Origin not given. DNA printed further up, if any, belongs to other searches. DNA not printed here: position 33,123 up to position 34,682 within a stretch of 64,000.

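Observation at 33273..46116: Duplicated P450 plus TonB-receptor module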

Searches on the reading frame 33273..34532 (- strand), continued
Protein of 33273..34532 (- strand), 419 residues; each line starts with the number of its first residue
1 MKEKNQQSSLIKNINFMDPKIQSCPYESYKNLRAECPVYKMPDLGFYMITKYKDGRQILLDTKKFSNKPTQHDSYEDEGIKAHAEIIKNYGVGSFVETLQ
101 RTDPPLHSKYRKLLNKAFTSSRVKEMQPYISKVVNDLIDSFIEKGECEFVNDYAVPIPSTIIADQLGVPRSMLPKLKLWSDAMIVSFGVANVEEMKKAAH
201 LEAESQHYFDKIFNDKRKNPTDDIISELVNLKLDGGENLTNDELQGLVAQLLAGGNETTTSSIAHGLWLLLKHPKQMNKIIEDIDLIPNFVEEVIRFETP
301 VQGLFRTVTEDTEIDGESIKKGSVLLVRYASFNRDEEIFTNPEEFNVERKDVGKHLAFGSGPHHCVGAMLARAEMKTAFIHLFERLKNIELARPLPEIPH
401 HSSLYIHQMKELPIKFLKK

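Call 18: find_encoding_contigs(protein=P0003, flank=10000, max_places=2)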
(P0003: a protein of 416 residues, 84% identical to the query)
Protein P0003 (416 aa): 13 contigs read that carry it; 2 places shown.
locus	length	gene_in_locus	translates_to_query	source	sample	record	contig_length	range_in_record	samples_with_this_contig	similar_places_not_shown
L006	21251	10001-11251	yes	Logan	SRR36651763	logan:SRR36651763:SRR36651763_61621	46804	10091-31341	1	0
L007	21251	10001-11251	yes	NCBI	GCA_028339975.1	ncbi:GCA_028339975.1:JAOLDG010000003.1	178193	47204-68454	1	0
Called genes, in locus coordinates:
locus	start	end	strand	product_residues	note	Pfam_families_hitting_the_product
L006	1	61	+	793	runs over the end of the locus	PF07715:Plug, PF00593:TonB_dep_Rec_b-barrel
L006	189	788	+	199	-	-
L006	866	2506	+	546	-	PF00890:FAD_binding_2, PF01266:DAO (weak), PF03486:HI0933_like (weak), PF12831:FAD_oxidored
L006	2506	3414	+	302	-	PF01370:Epimerase (weak), PF05368:NmrA, PF13460:NAD_binding_10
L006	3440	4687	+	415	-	PF00067:p450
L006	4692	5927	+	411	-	PF22842:Pel9A-like_beta_helix (faint), PF13229:Beta_helix, PF05048:NosD (weak), PF13229:Beta_helix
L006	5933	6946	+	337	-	-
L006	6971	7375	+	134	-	PF04828:GFA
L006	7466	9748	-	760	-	PF07715:Plug, PF00593:TonB_dep_Rec_b-barrel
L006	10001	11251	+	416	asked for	PF00067:p450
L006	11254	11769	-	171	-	PF13577:SnoaL_4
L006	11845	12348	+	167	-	PF13577:SnoaL_4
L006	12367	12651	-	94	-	PF03992:ABM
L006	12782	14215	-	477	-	PF00355:Rieske, PF00848:Ring_hydroxyl_A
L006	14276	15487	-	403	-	PF00909:Ammonium_transp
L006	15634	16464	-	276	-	PF00800:PDT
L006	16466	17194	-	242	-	PF02348:CTP_transf_3, PF12804:NTP_transf_3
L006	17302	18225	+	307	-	-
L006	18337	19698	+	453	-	PF00355:Rieske, PF00848:Ring_hydroxyl_A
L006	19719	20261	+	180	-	PF13577:SnoaL_4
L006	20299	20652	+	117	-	PF03992:ABM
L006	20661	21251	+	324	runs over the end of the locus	PF04909:Amidohydro_2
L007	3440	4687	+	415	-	PF00067:p450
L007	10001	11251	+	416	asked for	PF00067:p450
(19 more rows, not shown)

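Call 19: find_encoding_contigs(protein=P0013, flank=10000, max_places=2)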
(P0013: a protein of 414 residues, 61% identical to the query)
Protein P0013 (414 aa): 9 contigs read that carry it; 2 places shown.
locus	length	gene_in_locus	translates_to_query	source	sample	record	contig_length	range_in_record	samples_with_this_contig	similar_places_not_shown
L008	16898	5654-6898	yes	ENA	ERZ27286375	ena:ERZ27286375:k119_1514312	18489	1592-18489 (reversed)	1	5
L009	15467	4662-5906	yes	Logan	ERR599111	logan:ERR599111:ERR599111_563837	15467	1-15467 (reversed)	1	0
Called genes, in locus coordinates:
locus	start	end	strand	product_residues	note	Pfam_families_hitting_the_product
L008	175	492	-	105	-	-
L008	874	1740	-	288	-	PF00296:Bac_luciferase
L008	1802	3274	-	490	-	PF03055:RPE65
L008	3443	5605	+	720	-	PF04879:Molybdop_Fe4S4, PF00384:Molybdopterin, PF01568:Molydop_binding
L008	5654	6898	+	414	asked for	PF00067:p450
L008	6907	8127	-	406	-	PF02515:CoA_transf_3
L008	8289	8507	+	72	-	-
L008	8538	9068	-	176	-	PF12773:DZR (weak)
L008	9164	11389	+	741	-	PF00580:UvrD-helicase, PF01443:Viral_helicase1 (faint), PF13245:AAA_19, PF13604:AAA_30 (faint), PF13361:UvrD_C, PF13538:UvrD_C_2 (faint), PF21196:PcrA_UvrD_tudor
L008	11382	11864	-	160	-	PF19315:MC_hydratase, PF01575:MaoC_dehydratas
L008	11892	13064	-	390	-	PF02771:Acyl-CoA_dh_N, PF02770:Acyl-CoA_dh_M, PF00441:Acyl-CoA_dh_1, PF22924:ACOX_C_alpha1 (weak), PF08028:Acyl-CoA_dh_2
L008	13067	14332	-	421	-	PF08240:ADH_N, PF00107:ADH_zinc_N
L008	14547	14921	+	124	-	PF00507:Oxidored_q4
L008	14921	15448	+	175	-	PF00329:Complex1_30kDa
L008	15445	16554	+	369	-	PF00346:Complex1_49kDa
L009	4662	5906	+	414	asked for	PF00067:p450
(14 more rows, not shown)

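Call 20: search_protein_families(library=ncbifam, proteins=[window:33273-34532:-], max_evalue=0.00001)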
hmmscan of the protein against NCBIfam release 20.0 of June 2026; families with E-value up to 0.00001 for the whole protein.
window:33273-34532:- (419 aa): 10 families
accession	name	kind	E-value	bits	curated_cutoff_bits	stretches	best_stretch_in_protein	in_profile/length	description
TIGR04538.1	P450_cycloAA_1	subfamily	3e-56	191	500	1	17-393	3-373/395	cytochrome P450, cyclodipeptide synthase-associated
NF041177.1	Cyp119_Thmprot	equivalog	1.4e-53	182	680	1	26-391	2-345/368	cytochrome P450 Cyp119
NF041802.1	P450_SolI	exception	7.3e-47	159.8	850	1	28-413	35-419/424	solanimycin biosynthesis cytochrome P450 SolI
NF045816.1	PentlenlactSyn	equivalog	1.6e-44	152.2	700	1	29-416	19-396/396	pentalenolactone synthase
TIGR04458.1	CYP450_TxtE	equivalog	2.3e-39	135.2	500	1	17-392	5-381/403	4-nitrotryptophan synthase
TIGR04515.1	P450_rel_GT_act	subfamily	5.3e-30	105.1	343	1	25-388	33-361/386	P450-derived glycosyltransferase activator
NF045812.1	PentlenOxigase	equivalog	2.9e-13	49.5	800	1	200-383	200-406/444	pentalenene oxygenase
NF050147.1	aminopyruv_ApyO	equivalog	7.2e-12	44.7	525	1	218-386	207-393/444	RiPP biosynthesis cytochrome P450 ApyO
NF051859.1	AlbFlvMonOxTrpSyn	equivalog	6e-11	41.6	700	1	203-349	217-382/457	bifunctional albaflavenone monooxygenase/terpene synthase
NF053744.1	FAProxCypCBc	equivalog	4.3e-06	25.6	600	1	98-385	83-383/416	CYP152 family fatty-acid peroxygenase CypC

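Call 31: find_related_loci(query=A1, collection=genome_contigs, flank=10000)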
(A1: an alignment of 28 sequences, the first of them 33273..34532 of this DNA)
Query A1 (419 aa) in genome_contigs; peptide patterns used: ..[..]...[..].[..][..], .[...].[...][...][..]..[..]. (x = any residue, [..] = any of these).
263 stretches matched a pattern; 241 encode a relative of the query (tblastn E <= 1e-3); the best 80 are kept; 79 distinct loci.
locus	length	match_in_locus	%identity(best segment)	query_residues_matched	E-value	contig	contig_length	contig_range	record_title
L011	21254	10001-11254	83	2-419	0e+0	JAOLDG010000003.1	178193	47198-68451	Hyphomicrobiales bacterium isolate AH-657-K06 AH-657-K06_NODE_3, whole genome shotgun sequence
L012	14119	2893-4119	80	11-419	0e+0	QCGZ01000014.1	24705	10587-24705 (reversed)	OCS116 cluster bacterium AG-390-I16 Ga0172087_114, whole genome shotgun sequence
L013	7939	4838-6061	75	11-418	0e+0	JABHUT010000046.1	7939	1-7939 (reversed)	MAG: Alphaproteobacteria bacterium isolate SI039_bin91 k141_323366, whole genome shotgun sequence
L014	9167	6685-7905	69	11-416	0e+0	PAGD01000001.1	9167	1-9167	MAG: Rhodobiaceae bacterium isolate MED801 MHASMcontig_179657, whole genome shotgun sequence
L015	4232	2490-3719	68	11-419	0e+0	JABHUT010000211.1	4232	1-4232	MAG: Alphaproteobacteria bacterium isolate SI039_bin91 k141_2265982, whole genome shotgun sequence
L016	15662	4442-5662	69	11-416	0e+0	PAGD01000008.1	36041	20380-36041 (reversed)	MAG: Rhodobiaceae bacterium isolate MED801 4873, whole genome shotgun sequence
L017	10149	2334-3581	59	2-418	1e-173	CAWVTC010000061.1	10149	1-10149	MAG TPA_asm: uncultured Dehalococcoidia bacterium isolate ERR3589570_metabat2_97 genome assembly, contig: ERZ7463457.496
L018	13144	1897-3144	59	3-418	1e-170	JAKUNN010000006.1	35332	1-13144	MAG: Dehalococcoidia bacterium isolate ALOHA_A2.0_8 A2.0-Dehalococcoidia-12_6, whole genome shotgun sequence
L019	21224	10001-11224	61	11-418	3e-170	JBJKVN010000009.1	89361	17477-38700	MAG: Tepidiformaceae bacterium isolate LRMED-146 Dehalococcoidia-LRMED-146-C202, whole genome shotgun sequence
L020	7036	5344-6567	61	11-418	6e-171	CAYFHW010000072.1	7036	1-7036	MAG TPA_asm: uncultured Anaerolineaceae bacterium isolate ERP001736_co2_86 genome assembly, contig: NODE_6119_length_703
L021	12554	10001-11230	49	11-419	7e-137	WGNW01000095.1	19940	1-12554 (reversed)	MAG: Alphaproteobacteria bacterium isolate RI_34 c_000000194658, whole genome shotgun sequence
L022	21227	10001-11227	50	11-419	5e-137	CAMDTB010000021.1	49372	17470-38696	MAG: Rhizobium sp. Q54 isolate ZE-13nov19-169 genome assembly, contig: ZE-13nov19-C617, whole genome shotgun sequence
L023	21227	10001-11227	50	11-419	7e-137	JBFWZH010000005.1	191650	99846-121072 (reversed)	MAG: Sphingomonadales bacterium isolate CA_2019_TPBS_183 NODE_665_length_191650_cov_8.227106_TPBS, whole genome shotgun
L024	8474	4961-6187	50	11-419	9e-136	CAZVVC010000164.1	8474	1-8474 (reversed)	MAG TPA_asm: uncultured Bifidobacterium sp. isolate binchicken_co173_142 genome assembly, contig: NODE_28044_length_8474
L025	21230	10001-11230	49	11-419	3e-135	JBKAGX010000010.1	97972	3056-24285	MAG: Alphaproteobacteria bacterium isolate Ske_MAG4 Ske_MAG4_0010, whole genome shotgun sequence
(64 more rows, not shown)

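Call 68: find_encoding_contigs(protein=P0008, flank=6000, max_places=3)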
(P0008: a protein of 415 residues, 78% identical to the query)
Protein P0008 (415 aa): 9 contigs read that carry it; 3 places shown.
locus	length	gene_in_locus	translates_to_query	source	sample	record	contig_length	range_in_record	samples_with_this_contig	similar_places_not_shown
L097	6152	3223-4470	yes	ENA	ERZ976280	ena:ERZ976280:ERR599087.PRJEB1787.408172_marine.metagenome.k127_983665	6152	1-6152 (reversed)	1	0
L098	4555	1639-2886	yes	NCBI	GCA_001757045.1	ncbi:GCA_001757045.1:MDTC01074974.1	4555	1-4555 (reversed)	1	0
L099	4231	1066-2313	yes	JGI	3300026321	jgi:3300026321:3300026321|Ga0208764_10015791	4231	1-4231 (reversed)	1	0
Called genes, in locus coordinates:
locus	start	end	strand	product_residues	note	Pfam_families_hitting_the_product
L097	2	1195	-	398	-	?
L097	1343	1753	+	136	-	PF13577:SnoaL_4, PF14534:DUF4440, PF12680:SnoaL_2 (weak)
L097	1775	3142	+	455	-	PF00355:Rieske, PF00848:Ring_hydroxyl_A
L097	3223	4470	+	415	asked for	PF00067:p450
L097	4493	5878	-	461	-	PF00355:Rieske, PF00848:Ring_hydroxyl_A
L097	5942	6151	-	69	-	?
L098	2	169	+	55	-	?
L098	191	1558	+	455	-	PF00355:Rieske, PF00848:Ring_hydroxyl_A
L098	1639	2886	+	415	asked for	PF00067:p450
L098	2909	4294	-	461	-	PF00355:Rieske, PF00848:Ring_hydroxyl_A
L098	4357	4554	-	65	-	?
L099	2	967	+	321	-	?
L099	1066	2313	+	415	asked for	PF00067:p450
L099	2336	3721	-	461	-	PF00355:Rieske, PF00848:Ring_hydroxyl_A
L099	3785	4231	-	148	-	?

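Call 69: find_encoding_contigs(protein=P0011, flank=10000, max_places=3)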
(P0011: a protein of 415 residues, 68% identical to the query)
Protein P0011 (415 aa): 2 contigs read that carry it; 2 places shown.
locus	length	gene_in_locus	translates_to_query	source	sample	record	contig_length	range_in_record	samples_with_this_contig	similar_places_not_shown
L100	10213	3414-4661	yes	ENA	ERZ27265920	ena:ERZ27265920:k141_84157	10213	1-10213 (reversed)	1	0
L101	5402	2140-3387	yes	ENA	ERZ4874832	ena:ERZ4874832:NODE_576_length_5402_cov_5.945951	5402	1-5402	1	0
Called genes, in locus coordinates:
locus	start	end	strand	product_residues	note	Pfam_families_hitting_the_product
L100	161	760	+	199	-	-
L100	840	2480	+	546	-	PF00890:FAD_binding_2, PF01266:DAO (weak), PF03486:HI0933_like (weak), PF12831:FAD_oxidored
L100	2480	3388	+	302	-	PF01370:Epimerase (weak), PF05368:NmrA, PF13460:NAD_binding_10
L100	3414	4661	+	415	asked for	PF00067:p450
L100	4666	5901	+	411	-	PF22842:Pel9A-like_beta_helix (faint), PF13229:Beta_helix, PF05048:NosD (weak), PF13229:Beta_helix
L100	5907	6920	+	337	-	-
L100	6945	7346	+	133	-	PF04828:GFA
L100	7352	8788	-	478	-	PF00355:Rieske, PF00848:Ring_hydroxyl_A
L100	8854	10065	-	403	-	PF00909:Ammonium_transp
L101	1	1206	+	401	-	?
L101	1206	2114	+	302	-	PF01370:Epimerase (weak), PF05368:NmrA, PF13460:NAD_binding_10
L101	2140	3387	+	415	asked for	PF00067:p450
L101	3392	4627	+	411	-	PF22842:Pel9A-like_beta_helix (faint), PF13229:Beta_helix, PF05048:NosD (weak), PF13229:Beta_helix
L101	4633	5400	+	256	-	?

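Call 86: predict_structure(alignment_id=A1)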
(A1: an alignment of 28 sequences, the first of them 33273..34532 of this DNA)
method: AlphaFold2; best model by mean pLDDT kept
length: 419 residues; sequences in the alignment: 28
mean_pLDDT: 86.7   pTM: 0.88
mean pLDDT of the five models: 86.7, 86.6, 86.6, 83.7, 82.1
residues with pLDDT >= 90: 234; 70-90: 135; 50-70: 37; < 50: 13
segments of 3 or more residues with pLDDT < 50: 1-6, 71-75
pLDDT, mean of each block of 10 residues (from residue 1): 50 86 93 93 88 91 77 59 88 68 57 74 89 98 98 96 91 93 76 89 94 93 86 79 85 86 97 98 97 93 87 94 90 94 96 76 67 96 98 96 88 98
secondary structure, 60 per line:
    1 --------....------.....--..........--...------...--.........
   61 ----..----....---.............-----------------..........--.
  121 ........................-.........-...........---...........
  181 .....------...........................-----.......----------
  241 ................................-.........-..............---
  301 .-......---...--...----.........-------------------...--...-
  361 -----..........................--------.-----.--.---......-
elements in order: H9-12 H19-23 H26-35 E38-40 E47-49 H52-60 H71-74 H78-90 H108-117 H120-144 E146-148 H149-154 H156-166 H170-185 H192-218 H224-230 H241-272 H274-282 H284-297 E303-308 E312-314 E317-319 E324-328 H329-332 H366-385 E386-391 E413-418
